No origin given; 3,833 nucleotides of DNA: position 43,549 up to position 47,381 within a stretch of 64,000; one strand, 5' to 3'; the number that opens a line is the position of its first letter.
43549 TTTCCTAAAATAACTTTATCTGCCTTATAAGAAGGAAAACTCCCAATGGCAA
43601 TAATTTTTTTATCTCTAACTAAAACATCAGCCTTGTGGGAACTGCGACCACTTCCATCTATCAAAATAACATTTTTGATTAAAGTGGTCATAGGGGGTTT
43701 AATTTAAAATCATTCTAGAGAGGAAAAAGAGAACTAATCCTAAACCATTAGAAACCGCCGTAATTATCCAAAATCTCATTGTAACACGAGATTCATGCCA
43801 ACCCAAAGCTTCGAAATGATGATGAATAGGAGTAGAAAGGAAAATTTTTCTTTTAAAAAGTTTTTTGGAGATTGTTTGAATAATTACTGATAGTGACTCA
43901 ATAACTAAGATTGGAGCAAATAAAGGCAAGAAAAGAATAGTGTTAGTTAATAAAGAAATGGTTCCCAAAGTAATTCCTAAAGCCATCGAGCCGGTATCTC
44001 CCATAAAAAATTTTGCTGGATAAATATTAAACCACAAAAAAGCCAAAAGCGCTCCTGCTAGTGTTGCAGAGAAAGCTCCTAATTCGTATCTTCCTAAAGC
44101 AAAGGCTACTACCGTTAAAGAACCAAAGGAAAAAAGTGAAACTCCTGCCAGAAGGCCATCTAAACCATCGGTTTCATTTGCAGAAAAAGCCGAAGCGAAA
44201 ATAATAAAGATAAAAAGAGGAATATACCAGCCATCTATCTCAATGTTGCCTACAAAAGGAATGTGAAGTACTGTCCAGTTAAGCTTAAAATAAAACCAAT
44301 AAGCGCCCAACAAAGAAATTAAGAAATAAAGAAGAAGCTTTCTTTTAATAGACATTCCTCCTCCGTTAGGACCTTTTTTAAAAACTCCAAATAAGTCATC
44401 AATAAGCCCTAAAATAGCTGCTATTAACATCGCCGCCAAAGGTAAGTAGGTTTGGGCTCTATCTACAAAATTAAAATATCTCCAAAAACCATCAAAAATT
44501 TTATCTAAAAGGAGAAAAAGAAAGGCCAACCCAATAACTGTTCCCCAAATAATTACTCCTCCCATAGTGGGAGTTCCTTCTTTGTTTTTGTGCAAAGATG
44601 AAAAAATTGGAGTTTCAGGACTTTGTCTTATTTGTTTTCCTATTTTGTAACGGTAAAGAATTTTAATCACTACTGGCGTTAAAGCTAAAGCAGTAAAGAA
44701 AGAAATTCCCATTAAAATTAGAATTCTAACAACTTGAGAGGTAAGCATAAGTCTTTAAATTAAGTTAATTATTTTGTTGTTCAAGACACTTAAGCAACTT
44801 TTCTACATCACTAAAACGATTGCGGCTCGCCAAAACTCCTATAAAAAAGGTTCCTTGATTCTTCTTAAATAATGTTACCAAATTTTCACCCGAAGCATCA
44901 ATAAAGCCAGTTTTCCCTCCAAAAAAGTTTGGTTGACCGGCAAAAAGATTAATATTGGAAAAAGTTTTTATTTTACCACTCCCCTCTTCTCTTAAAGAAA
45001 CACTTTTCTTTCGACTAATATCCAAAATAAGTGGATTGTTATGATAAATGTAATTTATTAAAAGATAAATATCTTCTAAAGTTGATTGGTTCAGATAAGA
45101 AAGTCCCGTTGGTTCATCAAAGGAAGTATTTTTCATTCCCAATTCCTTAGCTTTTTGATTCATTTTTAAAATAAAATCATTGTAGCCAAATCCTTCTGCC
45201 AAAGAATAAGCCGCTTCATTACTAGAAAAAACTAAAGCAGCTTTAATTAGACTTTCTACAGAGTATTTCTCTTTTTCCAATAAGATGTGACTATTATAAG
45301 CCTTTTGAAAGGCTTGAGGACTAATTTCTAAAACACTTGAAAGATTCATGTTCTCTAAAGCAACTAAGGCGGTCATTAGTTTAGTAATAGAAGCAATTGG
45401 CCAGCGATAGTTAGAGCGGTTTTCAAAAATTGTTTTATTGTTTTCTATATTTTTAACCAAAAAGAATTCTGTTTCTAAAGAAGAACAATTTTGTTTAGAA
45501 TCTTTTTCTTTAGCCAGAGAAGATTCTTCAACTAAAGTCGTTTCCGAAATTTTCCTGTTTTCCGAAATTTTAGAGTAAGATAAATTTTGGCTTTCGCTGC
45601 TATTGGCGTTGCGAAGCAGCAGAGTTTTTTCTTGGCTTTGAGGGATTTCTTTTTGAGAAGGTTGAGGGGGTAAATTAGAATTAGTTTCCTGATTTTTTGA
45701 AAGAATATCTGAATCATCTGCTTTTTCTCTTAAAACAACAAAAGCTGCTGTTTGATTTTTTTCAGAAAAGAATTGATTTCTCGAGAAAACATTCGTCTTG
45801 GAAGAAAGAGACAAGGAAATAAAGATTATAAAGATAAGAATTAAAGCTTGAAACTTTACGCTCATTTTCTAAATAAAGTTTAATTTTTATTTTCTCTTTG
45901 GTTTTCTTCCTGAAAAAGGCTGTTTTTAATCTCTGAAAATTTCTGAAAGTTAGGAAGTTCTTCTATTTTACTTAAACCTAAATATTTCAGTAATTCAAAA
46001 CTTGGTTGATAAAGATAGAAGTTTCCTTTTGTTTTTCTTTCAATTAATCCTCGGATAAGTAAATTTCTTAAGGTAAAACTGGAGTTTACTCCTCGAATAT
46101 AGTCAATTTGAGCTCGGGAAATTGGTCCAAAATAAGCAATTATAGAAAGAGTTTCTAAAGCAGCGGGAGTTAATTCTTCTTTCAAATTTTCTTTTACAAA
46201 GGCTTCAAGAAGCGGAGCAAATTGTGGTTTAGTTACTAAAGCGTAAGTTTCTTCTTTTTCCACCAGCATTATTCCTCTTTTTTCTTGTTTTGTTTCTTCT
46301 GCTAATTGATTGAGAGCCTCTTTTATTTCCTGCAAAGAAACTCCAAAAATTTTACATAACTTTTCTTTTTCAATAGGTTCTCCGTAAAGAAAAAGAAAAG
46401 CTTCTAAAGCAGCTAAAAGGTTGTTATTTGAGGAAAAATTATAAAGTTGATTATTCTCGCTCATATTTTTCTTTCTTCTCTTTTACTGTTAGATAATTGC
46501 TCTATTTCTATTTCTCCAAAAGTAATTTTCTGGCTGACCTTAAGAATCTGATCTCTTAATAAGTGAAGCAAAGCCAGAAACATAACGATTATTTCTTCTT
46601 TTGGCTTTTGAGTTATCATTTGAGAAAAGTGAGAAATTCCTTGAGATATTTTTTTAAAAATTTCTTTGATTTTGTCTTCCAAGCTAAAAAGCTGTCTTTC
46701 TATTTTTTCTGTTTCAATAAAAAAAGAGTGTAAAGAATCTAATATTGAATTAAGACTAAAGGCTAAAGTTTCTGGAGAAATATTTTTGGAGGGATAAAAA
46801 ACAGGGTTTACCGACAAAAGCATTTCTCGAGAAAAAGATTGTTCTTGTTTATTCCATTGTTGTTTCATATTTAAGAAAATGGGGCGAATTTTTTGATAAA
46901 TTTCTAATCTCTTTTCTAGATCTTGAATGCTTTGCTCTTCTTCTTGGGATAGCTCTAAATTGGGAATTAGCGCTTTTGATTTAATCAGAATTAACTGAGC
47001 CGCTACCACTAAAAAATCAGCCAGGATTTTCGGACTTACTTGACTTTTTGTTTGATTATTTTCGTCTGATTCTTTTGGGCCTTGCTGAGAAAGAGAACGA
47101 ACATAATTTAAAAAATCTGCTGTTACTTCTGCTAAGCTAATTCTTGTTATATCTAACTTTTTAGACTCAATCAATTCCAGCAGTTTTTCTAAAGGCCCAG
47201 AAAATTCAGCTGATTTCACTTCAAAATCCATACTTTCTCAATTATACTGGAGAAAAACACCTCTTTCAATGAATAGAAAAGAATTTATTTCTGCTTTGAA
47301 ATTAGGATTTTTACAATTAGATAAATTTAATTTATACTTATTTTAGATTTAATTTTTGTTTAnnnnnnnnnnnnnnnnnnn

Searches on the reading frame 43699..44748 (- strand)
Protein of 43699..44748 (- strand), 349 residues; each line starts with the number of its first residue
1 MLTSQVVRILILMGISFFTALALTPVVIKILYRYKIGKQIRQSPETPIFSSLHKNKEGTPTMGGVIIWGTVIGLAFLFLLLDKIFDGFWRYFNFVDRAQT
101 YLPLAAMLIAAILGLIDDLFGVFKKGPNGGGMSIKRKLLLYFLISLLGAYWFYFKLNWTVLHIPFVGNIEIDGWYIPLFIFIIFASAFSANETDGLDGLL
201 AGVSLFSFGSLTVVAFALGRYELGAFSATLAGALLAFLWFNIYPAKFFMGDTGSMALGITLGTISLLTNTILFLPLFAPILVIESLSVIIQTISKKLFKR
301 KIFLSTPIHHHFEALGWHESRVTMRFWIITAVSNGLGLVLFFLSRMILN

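Call 19: search_protein_families(library=pfam, proteins=[window:43699-44748:-], max_evalue=0.00001)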
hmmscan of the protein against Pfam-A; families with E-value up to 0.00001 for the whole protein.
window:43699-44748:- (349 aa): 1 family
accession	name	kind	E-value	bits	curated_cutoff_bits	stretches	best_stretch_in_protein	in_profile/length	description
PF00953.26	Glycos_transf_4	-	1.2e-30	107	27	1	104-267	5-158/160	Glycosyl transferase family 4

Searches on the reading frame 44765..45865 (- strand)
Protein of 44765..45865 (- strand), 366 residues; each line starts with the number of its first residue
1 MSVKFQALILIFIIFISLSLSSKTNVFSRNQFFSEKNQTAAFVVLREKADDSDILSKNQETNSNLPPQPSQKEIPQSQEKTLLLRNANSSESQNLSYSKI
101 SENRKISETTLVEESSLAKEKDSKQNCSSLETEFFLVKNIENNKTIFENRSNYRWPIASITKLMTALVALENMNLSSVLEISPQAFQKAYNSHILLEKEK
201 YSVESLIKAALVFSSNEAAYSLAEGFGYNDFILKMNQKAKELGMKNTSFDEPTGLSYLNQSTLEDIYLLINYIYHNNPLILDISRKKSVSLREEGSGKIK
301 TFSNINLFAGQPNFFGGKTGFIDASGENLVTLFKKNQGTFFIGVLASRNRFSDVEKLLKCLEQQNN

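Call 19: search_protein_families(library=pfam, proteins=[window:44765-45865:-], max_evalue=0.00001)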
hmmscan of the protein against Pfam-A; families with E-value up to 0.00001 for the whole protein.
window:44765-45865:- (366 aa): 2 families
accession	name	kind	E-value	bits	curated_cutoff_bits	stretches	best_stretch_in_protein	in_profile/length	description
PF00768.25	Peptidase_S11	-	1.2e-37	130.1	27.6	1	129-339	9-229/239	D-alanyl-D-alanine carboxypeptidase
PF13354.11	Beta-lactamase2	-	1.1e-08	35.1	22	1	135-274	2-147/214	Beta-lactamase enzyme family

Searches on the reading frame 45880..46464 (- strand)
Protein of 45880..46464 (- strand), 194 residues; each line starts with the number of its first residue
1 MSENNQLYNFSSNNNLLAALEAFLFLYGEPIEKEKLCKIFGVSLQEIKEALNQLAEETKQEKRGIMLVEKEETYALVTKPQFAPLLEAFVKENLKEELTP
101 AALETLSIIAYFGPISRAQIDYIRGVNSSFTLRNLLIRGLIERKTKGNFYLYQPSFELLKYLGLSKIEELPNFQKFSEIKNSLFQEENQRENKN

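Call 19: search_protein_families(library=pfam, proteins=[window:45880-46464:-], max_evalue=0.00001)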
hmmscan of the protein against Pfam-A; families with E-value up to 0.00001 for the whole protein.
window:45880-46464:- (194 aa): 1 family
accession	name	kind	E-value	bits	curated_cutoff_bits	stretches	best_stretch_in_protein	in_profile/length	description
PF04079.22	SMC_ScpB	-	1.2e-45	155.4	27.4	1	19-172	2-159/160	Segregation and condensation complex subunit ScpB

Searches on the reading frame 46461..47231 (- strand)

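Call 19: search_protein_families(library=pfam, proteins=[window:46461-47231:-], max_evalue=0.00001)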
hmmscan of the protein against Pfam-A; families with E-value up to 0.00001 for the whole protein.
window:46461-47231:- (256 aa): 1 family
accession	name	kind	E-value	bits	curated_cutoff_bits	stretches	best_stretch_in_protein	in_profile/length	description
PF02616.19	SMC_ScpA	-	3e-15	57.3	24.6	1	20-244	1-230/232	Segregation and condensation protein ScpA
